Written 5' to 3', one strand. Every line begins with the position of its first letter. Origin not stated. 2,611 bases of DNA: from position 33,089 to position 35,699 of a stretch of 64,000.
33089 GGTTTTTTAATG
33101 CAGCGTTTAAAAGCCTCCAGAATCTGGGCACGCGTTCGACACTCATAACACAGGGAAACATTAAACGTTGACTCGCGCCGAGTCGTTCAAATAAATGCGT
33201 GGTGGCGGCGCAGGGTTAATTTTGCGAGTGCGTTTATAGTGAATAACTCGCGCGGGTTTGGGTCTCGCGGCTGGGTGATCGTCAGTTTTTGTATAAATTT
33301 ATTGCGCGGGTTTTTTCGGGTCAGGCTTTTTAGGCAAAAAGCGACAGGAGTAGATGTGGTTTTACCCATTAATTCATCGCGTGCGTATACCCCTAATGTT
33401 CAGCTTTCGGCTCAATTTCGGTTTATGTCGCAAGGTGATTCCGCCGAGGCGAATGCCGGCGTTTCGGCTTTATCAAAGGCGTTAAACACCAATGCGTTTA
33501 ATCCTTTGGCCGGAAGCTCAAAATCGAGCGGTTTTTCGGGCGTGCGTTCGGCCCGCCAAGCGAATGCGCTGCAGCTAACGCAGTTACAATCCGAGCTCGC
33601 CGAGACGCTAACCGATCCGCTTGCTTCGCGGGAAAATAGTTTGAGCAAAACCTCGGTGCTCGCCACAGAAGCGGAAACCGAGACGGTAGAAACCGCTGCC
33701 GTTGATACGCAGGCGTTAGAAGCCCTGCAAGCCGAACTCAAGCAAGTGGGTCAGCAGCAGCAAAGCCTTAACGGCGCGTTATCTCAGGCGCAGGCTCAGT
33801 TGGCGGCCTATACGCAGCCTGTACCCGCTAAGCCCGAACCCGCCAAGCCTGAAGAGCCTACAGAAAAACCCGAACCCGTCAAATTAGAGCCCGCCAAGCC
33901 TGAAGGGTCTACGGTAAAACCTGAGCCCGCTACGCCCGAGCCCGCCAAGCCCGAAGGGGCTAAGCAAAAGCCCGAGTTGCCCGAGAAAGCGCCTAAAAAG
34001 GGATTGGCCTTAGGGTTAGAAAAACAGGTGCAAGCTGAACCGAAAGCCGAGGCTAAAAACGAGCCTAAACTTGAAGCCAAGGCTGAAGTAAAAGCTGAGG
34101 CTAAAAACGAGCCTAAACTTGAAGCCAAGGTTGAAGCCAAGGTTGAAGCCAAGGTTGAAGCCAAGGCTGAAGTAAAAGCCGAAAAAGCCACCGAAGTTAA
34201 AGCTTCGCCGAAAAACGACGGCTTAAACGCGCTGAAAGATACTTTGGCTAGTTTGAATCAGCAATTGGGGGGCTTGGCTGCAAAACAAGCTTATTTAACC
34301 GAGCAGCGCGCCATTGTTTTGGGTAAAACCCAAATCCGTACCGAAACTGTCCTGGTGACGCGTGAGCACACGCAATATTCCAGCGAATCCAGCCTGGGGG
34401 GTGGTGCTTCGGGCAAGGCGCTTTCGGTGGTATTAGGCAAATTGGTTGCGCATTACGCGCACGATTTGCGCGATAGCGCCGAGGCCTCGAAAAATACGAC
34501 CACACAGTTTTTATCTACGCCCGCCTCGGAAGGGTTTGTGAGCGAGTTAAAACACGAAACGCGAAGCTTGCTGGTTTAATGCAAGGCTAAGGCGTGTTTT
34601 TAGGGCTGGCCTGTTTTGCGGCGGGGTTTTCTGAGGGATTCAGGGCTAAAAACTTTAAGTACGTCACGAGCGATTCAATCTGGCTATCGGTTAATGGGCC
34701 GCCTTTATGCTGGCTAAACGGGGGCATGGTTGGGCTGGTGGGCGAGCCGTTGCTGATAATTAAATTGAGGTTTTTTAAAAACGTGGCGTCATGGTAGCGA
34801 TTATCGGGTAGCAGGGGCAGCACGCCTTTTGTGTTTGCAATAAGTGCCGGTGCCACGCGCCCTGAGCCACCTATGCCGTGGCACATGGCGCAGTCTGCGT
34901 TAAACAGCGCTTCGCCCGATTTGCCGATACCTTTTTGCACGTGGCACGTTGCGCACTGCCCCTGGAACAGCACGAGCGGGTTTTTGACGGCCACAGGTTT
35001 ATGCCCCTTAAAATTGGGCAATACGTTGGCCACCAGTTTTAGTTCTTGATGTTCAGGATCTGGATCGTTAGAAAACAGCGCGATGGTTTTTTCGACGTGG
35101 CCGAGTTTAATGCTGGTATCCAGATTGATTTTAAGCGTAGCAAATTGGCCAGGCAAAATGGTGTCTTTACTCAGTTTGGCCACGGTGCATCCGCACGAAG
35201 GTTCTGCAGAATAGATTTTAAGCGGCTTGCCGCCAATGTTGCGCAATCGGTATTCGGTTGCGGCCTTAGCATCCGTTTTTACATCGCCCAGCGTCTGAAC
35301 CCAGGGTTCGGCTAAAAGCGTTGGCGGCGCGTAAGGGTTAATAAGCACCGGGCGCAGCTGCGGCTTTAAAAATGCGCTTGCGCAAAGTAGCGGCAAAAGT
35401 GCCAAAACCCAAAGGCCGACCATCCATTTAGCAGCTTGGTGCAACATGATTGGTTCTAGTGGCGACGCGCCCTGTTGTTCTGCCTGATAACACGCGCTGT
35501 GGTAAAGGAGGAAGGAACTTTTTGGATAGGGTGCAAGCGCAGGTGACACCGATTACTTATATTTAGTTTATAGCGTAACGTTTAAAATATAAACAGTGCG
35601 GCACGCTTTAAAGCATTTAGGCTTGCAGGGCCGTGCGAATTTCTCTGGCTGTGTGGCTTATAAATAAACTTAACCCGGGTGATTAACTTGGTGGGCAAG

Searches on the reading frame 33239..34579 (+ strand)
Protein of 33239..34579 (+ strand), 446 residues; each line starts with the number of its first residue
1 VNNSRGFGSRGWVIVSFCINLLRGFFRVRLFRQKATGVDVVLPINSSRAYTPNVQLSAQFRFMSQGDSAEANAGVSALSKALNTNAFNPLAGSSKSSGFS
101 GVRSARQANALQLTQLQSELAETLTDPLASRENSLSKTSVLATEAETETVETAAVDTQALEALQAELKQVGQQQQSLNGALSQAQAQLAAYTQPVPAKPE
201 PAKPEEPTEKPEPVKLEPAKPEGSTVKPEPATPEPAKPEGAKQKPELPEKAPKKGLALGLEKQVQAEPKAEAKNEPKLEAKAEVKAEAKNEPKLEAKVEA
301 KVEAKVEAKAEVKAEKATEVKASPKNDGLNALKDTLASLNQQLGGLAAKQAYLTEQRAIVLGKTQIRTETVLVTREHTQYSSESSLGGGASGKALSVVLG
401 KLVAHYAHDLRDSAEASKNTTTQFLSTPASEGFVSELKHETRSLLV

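Call 4: search_protein_families(library=pfam, proteins=[window:33239-34579:+], max_evalue=0.1)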
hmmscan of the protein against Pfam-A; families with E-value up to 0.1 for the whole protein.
window:33239-34579:+ (446 aa): 1 family
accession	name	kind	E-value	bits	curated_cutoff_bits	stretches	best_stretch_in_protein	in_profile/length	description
PF20570.3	DUF6779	-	0.004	18.2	28.1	1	282-350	28-94/108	Domain of unknown function (DUF6779)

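Call 5: search_protein_families(library=ncbifam, proteins=[window:33239-34579:+], max_evalue=0.1)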
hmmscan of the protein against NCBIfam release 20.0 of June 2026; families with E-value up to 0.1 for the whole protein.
window:33239-34579:+ (446 aa): 3 families
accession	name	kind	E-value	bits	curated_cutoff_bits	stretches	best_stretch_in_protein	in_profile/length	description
NF046048.1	NlpC_P60_DIP1281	equivalog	0.0021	17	517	1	128-358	162-386/587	DIP1281 family NlpC/P60 protein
TIGR02794.1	tolA_full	equivalog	0.0099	15.1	59.45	1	143-326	29-226/362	cell envelope integrity protein TolA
NF008975.0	PRK12323.1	equivalog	0.073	11.8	875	1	82-377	358-633/709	DNA polymerase III subunit gamma/tau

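Call 36: search_protein_families(library=phrogs, proteins=[window:33239-34579:+], max_evalue=0.1)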
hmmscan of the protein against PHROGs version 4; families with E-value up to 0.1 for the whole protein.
window:33239-34579:+ (446 aa): 0 families

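Call 60: search_protein_families(library=padloc, proteins=[window:33239-34579:+], max_evalue=0.1)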
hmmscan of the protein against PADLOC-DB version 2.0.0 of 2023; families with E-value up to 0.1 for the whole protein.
window:33239-34579:+ (446 aa): 0 families

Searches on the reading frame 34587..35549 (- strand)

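Call 4: search_protein_families(library=pfam, proteins=[window:34587-35549:-], max_evalue=0.1)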
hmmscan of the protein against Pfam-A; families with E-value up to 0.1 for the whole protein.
window:34587-35549:- (320 aa): 7 families
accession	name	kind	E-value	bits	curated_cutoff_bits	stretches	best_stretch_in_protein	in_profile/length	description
PF07610.17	DUF1573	-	9.2e-19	67.7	26.1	1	85-176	8-98/98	Protein of unknown function (DUF1573)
PF22544.2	HYDIN_VesB_CFA65-like_Ig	-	1.5e-12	48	25.5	1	84-173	9-98/100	HYDIN/CFA65/VesB-like, Ig-like domain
PF13442.11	Cytochrome_CBB3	-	2.5e-12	47.4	27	1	210-298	4-68/68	Cytochrome C oxidase, cbb3-type, subunit III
PF00034.26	Cytochrom_C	-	6.1e-11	43.9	21.3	1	211-299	3-87/90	Cytochrome c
PF14537.11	Cytochrom_c3_2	-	0.014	16.3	25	1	198-225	8-34/79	Cytochrome c3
PF14495.11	Cytochrom_C550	-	0.039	14.1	27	0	210-229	27-45/136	Cytochrome c-550 domain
PF14522.11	Cytochrome_C7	-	0.095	13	24.8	0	195-224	40-66/67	Cytochrome c7 and related cytochrome c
